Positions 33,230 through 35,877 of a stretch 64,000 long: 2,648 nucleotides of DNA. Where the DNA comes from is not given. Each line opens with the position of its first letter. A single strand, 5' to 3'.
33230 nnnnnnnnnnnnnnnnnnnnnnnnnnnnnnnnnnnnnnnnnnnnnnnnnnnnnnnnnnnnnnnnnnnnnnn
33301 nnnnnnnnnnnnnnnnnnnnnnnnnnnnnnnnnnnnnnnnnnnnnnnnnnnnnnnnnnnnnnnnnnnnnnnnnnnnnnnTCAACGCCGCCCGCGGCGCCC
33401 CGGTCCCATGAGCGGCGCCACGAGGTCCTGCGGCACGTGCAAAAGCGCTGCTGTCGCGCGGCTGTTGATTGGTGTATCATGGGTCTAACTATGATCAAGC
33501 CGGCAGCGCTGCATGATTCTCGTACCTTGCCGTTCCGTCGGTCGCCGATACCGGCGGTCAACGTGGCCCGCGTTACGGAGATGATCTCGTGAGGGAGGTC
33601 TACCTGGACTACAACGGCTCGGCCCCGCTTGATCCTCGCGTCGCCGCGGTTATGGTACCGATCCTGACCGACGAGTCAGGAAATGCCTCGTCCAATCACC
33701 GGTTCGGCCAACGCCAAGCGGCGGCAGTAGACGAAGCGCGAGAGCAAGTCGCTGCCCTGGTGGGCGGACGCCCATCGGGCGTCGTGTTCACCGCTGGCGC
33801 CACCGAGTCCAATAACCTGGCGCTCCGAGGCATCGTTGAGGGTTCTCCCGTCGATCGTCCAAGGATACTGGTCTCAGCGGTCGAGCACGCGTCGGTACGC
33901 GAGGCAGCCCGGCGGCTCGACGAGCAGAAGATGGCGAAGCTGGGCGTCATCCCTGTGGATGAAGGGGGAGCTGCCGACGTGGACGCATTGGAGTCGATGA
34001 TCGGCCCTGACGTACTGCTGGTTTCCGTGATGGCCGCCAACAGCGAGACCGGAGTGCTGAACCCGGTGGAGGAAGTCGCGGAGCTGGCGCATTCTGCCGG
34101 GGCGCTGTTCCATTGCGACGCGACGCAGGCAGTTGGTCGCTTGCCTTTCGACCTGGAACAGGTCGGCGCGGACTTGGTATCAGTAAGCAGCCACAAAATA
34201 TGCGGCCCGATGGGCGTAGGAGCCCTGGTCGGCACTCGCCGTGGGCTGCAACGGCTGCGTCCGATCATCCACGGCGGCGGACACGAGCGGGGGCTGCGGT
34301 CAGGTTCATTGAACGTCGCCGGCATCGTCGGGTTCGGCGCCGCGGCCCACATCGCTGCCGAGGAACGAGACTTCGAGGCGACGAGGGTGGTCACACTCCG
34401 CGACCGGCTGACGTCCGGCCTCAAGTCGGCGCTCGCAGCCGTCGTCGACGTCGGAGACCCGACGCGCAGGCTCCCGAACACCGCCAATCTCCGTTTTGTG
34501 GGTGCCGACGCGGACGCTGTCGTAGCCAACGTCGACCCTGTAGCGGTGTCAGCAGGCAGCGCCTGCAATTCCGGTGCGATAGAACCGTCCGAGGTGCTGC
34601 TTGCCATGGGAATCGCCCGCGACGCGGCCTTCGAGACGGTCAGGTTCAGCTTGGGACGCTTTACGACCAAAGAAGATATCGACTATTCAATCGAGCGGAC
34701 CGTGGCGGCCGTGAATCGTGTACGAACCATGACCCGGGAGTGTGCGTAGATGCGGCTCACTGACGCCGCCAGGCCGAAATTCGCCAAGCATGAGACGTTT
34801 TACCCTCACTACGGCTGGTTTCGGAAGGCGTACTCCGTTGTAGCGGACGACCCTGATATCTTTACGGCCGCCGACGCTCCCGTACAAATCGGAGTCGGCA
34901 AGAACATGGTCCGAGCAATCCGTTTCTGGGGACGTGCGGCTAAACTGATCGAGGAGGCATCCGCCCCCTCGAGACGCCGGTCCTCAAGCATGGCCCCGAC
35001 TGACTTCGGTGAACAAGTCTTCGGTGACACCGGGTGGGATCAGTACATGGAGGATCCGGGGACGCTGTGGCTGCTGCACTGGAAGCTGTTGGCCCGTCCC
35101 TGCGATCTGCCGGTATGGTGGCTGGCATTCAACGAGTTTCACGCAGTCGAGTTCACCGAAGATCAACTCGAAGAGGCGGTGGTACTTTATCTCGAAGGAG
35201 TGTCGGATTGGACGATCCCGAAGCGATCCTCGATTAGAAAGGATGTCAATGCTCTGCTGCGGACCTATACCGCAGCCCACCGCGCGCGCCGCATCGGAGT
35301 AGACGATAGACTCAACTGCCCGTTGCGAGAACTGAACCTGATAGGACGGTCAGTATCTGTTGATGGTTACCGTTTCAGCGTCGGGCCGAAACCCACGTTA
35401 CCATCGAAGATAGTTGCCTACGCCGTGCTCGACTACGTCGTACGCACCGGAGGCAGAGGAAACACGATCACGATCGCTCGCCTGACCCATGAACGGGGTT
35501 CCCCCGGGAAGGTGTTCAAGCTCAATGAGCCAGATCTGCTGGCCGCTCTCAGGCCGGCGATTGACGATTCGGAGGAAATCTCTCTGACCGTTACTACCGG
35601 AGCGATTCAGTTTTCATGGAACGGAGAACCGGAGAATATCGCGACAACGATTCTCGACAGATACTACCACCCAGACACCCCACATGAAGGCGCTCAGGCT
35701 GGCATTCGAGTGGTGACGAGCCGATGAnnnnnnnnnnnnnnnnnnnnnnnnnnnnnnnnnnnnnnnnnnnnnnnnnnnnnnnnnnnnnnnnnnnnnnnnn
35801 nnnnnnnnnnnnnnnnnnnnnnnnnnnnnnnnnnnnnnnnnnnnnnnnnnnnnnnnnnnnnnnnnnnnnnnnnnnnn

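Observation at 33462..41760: Candidate undescribed defence operon: cysteine desulfurase, DUF4007, P-loop-GHKL giant ATPase and PLD nuclease, with no DndC/SspD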

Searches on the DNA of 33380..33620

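Call 82: search_rna_families(source=window, start=33380, end=33620, threshold=evalue, max_evalue=1)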
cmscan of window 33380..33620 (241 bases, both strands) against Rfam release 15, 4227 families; matches with E-value up to 1: 1.
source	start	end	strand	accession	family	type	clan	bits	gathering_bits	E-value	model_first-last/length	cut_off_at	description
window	33452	33513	+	RF03977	mir-976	Gene; miRNA;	-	18.4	100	0.67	1-85/85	no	mir-976 microRNA precursor family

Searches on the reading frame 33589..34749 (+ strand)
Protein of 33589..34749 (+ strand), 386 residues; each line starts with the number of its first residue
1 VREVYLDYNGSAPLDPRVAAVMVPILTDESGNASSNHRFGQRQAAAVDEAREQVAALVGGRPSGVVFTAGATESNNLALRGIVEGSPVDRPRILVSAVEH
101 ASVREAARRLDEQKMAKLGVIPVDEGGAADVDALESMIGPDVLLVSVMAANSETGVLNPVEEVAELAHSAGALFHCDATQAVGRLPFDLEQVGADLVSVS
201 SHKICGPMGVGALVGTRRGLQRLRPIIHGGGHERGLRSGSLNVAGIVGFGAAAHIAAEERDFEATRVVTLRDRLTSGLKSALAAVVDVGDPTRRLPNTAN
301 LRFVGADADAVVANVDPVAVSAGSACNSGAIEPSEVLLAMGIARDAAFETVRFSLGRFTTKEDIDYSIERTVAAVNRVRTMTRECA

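Call 5: search_protein_families(library=pfam, proteins=[window:33589-34749:+], max_evalue=0.01)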
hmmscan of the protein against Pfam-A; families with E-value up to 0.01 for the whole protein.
window:33589-34749:+ (386 aa): 2 families
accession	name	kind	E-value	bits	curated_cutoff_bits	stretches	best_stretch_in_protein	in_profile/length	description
PF00266.25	Aminotran_5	-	8.4e-75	252.5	21.5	1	4-366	1-370/371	Aminotransferase class-V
PF01212.27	Beta_elim_lyase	-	2e-05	24.5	27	1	46-278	33-265/288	Beta-eliminating lyase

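Call 6: search_protein_families(library=ncbifam, proteins=[window:33589-34749:+], max_evalue=0.01)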
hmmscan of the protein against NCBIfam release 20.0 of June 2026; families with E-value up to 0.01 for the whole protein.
window:33589-34749:+ (386 aa): 29 families (the best 25 are shown)
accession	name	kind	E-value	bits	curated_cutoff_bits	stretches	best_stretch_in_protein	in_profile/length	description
TIGR03402.1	FeS_nifS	equivalog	5.2e-114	380.9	530.75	1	4-382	1-377/379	cysteine desulfurase NifS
NF010611.0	PRK14012.1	equivalog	3.5e-113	378.6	548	1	4-382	7-386/406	IscS subfamily cysteine desulfurase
TIGR02006.1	IscS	equivalog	5e-106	355.1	643.2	1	3-382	4-382/402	IscS subfamily cysteine desulfurase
TIGR03235.1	DNA_S_dndA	equivalog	9.3e-101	337.6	480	1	5-355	1-353/353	cysteine desulfurase DndA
TIGR03403.1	nifS_epsilon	equivalog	3.6e-93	312.4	587.7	1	4-381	1-379/382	NifS family cysteine desulfurase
NF002806.0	PRK02948.1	subfamily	1.9e-79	267.4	304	1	4-373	2-370/381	IscS subfamily cysteine desulfurase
TIGR01979.1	sufS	subfamily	2.1e-39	135.5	475.1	1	21-366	37-390/403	SufS family cysteine desulfurase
TIGR01977.1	am_tr_V_EF2568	hypoth_equivalog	1.2e-33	116.6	377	1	5-369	2-371/376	cysteine desulfurase family protein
NF041166.1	f2_encap_cargo1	exception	2.8e-32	112.6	800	1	36-231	280-475/623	family 2A encapsulin nanocompartment cargo protein cysteine desulfurase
TIGR01976.1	am_tr_V_VC1184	hypoth_equivalog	3.7e-28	98.9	352.35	1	3-252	19-271/401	cysteine desulfurase-like protein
NF040779.1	Sec_lyase_SclA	exception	3.1e-25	88.9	525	1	26-369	24-371/378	selenocysteine lyase SclA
NF008126.0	PRK10874.1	equivalog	4.5e-25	88.6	607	1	3-255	20-288/401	cysteine desulfurase CsdA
TIGR03392.1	FeS_syn_CsdA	equivalog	1.5e-23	83.6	493.6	1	4-375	18-393/398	cysteine desulfurase CsdA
NF006791.0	PRK09295.1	equivalog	1.1e-21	77.4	661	1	38-231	60-254/406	cysteine desulfurase SufS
TIGR04343.1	egtE_PLP_lyase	equivalog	1.8e-16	59.9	400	1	44-293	53-284/370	ergothioneine biosynthesis PLP-dependent enzyme EgtE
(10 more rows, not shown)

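Call 7: search_protein_families(library=padloc, proteins=[window:33589-34749:+], max_evalue=0.01)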
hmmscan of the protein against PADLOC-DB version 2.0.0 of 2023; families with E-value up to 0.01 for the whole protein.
window:33589-34749:+ (386 aa): 2 families
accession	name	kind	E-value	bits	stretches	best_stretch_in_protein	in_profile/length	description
PDLC02759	SspA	-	6.1e-129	428.6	1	5-379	1-374/374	SspA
PDLC02657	DndA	-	2.9e-125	416.4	1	4-373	1-370/372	DndA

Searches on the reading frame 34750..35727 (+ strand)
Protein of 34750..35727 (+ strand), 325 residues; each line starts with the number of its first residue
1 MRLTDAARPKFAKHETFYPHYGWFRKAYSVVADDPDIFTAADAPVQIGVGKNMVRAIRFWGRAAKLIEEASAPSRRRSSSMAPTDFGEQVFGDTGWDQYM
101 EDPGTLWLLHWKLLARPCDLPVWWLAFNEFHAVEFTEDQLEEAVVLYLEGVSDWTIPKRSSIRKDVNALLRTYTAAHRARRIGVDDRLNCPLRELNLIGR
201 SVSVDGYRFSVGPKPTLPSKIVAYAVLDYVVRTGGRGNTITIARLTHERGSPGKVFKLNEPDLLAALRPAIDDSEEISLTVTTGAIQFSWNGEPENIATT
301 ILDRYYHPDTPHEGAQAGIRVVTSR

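Call 5: search_protein_families(library=pfam, proteins=[window:34750-35727:+], max_evalue=0.01)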
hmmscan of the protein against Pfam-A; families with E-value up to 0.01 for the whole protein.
window:34750-35727:+ (325 aa): 1 family
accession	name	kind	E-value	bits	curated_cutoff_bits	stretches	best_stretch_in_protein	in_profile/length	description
PF13182.11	DUF4007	-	4.8e-85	285.6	27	1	11-306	1-288/288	Protein of unknown function (DUF4007)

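Call 6: search_protein_families(library=ncbifam, proteins=[window:34750-35727:+], max_evalue=0.01)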
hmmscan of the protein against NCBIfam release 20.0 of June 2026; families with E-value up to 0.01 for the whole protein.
window:34750-35727:+ (325 aa): 0 families

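Call 7: search_protein_families(library=padloc, proteins=[window:34750-35727:+], max_evalue=0.01)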
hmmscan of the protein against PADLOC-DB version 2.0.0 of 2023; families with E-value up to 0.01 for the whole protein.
window:34750-35727:+ (325 aa): 10 families
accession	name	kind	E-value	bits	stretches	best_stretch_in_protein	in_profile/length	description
PDLC02768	SspB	-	1.2e-101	337.9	1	10-306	2-295/295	SspB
PDLC02769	SspB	-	1.6e-72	242.3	1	10-287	2-276/282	SspB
PDLC02766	SspB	-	1.6e-62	209.4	1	11-273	3-264/285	SspB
PDLC02764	SspB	-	3.3e-46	155.9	1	11-275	1-254/276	SspB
PDLC02760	SspB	-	3.1e-44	149.6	1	10-284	3-264/269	SspB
PDLC02762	SspB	-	1.1e-29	101.7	1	10-306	2-291/293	SspB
PDLC02765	SspB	-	2e-29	101.6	1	10-287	3-282/292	SspB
PDLC02761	SspB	-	2.6e-16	57.9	1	94-268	112-297/340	SspB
PDLC02767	SspB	-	3e-13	48.1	1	11-262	8-267/295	SspB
PDLC02763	SspB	-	7.8e-11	40.1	1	11-189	7-171/279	SspB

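Call 37: find_encoding_contigs(protein=window:34750-35724:+, flank=10000, max_places=4)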
Protein window:34750-35724:+ (325 aa): no gene with exactly this product is on record in the collection.
